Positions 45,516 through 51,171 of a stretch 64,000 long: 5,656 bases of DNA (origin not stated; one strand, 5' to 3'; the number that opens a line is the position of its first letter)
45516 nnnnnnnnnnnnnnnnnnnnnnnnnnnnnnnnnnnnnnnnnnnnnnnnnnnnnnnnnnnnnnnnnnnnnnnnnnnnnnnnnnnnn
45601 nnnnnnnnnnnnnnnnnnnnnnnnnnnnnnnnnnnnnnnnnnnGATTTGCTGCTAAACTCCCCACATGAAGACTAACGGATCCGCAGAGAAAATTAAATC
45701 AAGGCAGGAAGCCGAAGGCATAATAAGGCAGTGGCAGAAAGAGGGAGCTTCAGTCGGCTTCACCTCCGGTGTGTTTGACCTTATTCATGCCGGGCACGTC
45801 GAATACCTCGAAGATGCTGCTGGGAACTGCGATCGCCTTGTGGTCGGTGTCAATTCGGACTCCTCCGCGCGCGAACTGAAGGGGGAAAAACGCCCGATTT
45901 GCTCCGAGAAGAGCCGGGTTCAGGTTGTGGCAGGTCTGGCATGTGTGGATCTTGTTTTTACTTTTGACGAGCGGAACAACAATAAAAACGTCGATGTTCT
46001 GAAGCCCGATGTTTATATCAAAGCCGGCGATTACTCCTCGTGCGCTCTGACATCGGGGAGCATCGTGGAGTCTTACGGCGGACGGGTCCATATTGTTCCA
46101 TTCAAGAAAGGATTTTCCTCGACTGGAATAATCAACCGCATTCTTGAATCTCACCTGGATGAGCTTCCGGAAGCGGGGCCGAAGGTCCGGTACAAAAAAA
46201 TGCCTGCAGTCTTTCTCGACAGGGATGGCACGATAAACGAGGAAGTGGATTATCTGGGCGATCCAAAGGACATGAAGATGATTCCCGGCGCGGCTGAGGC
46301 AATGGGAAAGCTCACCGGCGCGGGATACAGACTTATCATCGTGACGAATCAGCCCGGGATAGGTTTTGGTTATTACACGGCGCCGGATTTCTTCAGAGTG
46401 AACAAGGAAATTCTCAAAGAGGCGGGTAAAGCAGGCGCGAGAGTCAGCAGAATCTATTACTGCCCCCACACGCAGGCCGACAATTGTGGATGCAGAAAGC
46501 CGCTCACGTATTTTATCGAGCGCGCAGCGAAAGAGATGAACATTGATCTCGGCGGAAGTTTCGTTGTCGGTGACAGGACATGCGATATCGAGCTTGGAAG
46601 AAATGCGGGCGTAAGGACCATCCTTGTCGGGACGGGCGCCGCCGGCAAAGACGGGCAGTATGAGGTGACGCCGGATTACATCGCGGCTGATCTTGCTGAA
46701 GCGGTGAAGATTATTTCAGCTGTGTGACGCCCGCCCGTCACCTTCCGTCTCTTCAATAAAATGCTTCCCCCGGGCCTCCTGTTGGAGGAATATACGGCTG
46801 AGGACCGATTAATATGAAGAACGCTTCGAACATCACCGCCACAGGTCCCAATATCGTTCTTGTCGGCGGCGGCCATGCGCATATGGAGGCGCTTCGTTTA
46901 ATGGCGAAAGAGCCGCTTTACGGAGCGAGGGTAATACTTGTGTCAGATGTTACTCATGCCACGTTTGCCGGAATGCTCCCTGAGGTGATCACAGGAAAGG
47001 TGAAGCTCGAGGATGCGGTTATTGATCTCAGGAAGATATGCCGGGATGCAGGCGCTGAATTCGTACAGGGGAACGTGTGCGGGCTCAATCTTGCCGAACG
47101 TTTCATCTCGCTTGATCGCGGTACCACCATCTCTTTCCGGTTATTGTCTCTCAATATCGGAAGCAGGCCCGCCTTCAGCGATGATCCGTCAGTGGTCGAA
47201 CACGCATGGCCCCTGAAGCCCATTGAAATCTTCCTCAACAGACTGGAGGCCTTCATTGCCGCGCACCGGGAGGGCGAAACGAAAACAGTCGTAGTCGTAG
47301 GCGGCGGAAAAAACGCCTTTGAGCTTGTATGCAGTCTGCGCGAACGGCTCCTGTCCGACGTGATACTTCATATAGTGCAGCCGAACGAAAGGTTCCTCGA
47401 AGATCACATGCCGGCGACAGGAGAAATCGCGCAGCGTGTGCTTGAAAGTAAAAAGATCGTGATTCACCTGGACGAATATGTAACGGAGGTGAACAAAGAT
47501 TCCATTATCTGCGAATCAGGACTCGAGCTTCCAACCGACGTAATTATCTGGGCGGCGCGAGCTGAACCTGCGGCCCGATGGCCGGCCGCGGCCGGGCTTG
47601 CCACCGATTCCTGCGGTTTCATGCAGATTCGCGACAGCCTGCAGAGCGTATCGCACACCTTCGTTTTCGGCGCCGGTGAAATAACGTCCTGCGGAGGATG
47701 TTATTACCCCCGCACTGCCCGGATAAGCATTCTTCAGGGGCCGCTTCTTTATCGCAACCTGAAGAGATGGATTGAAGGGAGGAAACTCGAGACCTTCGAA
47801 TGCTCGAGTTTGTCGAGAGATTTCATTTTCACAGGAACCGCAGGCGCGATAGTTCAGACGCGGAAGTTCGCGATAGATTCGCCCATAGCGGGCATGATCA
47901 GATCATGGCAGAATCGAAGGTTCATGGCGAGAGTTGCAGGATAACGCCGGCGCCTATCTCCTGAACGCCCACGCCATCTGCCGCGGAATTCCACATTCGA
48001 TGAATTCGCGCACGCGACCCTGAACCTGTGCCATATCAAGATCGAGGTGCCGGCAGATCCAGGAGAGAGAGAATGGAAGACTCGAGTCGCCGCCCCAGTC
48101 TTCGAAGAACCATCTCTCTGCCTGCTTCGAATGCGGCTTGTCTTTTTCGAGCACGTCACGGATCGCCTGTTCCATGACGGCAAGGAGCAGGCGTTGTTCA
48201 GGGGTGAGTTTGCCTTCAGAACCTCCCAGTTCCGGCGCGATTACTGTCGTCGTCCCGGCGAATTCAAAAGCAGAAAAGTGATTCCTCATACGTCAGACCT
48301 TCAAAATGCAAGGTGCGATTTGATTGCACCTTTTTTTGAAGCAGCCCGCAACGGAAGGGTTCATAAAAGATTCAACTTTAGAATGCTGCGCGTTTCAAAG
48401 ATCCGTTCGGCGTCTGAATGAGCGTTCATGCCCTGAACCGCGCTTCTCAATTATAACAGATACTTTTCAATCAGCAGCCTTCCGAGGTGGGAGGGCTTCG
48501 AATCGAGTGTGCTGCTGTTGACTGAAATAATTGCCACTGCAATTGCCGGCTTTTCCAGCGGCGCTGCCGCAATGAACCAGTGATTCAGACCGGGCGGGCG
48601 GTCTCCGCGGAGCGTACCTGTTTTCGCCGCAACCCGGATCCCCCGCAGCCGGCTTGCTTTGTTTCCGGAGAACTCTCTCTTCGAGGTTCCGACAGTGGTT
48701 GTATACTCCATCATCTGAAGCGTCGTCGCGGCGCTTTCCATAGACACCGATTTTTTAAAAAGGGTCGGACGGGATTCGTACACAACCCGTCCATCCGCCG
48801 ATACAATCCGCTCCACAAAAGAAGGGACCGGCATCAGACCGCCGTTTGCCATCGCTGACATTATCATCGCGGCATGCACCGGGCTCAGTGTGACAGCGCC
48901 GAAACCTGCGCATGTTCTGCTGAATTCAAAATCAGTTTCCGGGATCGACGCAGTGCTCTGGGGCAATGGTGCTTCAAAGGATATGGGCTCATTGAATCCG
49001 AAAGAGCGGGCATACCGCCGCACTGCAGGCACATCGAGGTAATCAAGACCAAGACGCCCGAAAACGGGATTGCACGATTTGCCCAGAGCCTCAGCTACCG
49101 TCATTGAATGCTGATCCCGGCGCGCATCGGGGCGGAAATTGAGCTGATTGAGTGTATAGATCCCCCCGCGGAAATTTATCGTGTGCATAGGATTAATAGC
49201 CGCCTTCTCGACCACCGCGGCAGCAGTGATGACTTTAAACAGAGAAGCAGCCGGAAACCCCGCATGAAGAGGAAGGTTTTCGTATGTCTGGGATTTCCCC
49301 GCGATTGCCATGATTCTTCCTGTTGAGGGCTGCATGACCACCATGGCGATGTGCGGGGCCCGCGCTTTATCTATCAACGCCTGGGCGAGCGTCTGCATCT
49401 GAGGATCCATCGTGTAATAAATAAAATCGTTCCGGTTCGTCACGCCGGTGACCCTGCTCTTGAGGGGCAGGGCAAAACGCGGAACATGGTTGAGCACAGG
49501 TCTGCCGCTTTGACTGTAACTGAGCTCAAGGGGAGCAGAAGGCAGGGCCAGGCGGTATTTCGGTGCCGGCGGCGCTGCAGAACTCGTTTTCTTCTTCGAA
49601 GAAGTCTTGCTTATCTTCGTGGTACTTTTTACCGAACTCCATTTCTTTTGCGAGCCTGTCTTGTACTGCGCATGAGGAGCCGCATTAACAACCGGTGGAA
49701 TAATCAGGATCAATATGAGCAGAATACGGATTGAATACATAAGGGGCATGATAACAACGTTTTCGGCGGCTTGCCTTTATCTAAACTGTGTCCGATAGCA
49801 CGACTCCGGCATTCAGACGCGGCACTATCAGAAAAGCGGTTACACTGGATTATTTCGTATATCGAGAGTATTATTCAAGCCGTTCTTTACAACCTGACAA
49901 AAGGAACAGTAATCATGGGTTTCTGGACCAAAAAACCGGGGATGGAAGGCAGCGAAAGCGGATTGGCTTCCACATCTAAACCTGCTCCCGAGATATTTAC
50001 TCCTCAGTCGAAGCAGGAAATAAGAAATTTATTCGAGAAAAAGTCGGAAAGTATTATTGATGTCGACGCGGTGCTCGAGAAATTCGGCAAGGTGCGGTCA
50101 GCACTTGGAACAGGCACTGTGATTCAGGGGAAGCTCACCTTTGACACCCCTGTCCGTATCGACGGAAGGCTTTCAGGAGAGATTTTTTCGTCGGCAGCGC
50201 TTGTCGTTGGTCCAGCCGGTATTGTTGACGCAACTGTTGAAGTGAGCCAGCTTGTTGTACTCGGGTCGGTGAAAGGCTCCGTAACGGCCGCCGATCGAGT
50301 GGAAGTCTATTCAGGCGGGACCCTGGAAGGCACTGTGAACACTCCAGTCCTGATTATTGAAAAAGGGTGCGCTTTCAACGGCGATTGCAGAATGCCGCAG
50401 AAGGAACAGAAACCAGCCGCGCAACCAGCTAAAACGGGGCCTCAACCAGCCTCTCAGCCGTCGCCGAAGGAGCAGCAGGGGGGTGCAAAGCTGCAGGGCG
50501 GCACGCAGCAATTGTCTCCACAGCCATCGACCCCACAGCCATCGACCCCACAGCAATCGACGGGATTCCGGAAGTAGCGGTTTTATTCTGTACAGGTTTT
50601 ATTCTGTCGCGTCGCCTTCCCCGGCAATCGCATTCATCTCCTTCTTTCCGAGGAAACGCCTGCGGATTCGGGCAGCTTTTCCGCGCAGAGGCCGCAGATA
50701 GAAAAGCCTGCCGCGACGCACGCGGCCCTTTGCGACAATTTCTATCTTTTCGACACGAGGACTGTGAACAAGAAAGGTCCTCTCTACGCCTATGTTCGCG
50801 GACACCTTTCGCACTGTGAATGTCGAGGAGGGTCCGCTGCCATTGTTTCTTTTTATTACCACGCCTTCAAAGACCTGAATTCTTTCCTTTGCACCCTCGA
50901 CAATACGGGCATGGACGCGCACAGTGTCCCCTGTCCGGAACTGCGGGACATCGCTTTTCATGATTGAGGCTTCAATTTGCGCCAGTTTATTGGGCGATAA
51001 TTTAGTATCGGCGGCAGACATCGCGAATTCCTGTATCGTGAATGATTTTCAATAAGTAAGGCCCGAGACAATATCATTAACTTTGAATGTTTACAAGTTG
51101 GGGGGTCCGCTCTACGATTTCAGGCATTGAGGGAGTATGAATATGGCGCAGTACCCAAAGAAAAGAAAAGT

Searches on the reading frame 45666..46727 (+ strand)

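Call 44: search_protein_families(library=pfam, proteins=[window:45666-46727:+], max_evalue=0.0001)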
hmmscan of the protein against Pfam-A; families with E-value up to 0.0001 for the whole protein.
window:45666-46727:+ (353 aa): 6 families
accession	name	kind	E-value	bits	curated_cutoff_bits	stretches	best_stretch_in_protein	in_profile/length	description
PF13242.12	Hydrolase_like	-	3.1e-16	59.5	22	1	276-346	2-75/75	HAD-hyrolase-like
PF01467.32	CTP_transf_like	-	1.1e-13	52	21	1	33-123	2-90/133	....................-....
PF13419.12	HAD_2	-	1.4e-08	35.5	23.8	1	271-321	128-178/178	Haloacid dehalogenase-like hydrolase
PF00702.32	Hydrolase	-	1.3e-07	32.6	26.4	1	202-315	96-191/191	haloacid dehalogenase-like hydrolase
PF24694.1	LNS2_PITM1-3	-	4.2e-05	24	27.7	0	183-230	2-47/124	PITM 1-3, LNS2 domain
PF13344.12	Hydrolase_6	-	5e-05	23.7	27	0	182-231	1-41/101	Haloacid dehalogenase-like hydrolase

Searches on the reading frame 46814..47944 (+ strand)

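Call 44: search_protein_families(library=pfam, proteins=[window:46814-47944:+], max_evalue=0.0001)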
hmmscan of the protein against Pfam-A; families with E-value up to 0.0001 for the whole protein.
window:46814-47944:+ (376 aa): 2 families
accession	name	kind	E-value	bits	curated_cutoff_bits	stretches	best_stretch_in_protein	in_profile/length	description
PF07992.20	Pyr_redox_2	-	7.1e-22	78.6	26.1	1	13-296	2-278/291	Pyridine nucleotide-disulphide oxidoreductase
PF00070.33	Pyr_redox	-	5.5e-06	27.2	22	1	159-229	2-69/82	Pyridine nucleotide-disulphide oxidoreductase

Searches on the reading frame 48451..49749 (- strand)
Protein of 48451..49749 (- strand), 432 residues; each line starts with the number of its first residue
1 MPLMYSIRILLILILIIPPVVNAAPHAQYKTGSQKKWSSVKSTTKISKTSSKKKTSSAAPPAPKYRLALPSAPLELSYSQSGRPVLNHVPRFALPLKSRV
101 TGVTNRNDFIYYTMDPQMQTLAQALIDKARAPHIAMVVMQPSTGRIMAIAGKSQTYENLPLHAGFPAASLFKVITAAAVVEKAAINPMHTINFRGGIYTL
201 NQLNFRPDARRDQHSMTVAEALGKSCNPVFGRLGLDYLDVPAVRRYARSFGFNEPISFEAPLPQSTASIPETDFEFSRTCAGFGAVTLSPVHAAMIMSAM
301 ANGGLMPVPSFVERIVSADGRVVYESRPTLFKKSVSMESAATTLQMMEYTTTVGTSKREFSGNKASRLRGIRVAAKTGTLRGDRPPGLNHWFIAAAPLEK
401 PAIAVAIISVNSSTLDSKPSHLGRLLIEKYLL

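Call 45: search_protein_families(library=pfam, proteins=[window:48451-49749:-], max_evalue=0.0001)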
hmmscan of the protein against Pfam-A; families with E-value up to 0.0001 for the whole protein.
window:48451-49749:- (432 aa): 1 family
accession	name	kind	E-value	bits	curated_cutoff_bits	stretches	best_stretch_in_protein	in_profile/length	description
PF00905.27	Transpeptidase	-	2.2e-34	119.5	22.1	1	135-413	2-282/299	Penicillin binding protein transpeptidase domain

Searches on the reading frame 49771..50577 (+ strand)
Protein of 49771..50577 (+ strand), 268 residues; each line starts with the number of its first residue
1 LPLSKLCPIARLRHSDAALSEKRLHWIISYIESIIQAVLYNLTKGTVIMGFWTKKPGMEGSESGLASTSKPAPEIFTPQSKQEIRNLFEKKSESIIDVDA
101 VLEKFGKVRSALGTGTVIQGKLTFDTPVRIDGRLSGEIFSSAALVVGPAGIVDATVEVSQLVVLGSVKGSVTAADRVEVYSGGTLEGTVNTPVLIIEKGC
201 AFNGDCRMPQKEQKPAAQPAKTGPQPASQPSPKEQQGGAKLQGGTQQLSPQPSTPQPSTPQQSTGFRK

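Call 45: search_protein_families(library=pfam, proteins=[window:49771-50577:+], max_evalue=0.0001)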
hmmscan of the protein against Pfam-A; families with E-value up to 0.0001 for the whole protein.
window:49771-50577:+ (268 aa): 1 family
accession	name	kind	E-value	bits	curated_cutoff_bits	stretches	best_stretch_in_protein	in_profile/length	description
PF04519.19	Bactofilin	-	1.2e-24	86.9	27.9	1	111-206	2-97/98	Polymer-forming cytoskeletal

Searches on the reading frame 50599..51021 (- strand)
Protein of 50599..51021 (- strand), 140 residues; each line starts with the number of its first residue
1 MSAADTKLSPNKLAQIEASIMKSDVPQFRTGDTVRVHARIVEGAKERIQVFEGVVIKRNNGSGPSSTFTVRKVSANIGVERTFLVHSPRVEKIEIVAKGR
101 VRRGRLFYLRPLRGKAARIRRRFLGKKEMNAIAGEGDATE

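Call 45: search_protein_families(library=pfam, proteins=[window:50599-51021:-], max_evalue=0.0001)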
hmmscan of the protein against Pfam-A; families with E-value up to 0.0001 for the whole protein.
window:50599-51021:- (140 aa): 1 family
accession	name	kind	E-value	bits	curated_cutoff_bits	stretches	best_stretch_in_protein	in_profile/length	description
PF01245.26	Ribosomal_L19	-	1.3e-44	151.2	22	1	13-121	3-110/111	Ribosomal protein L19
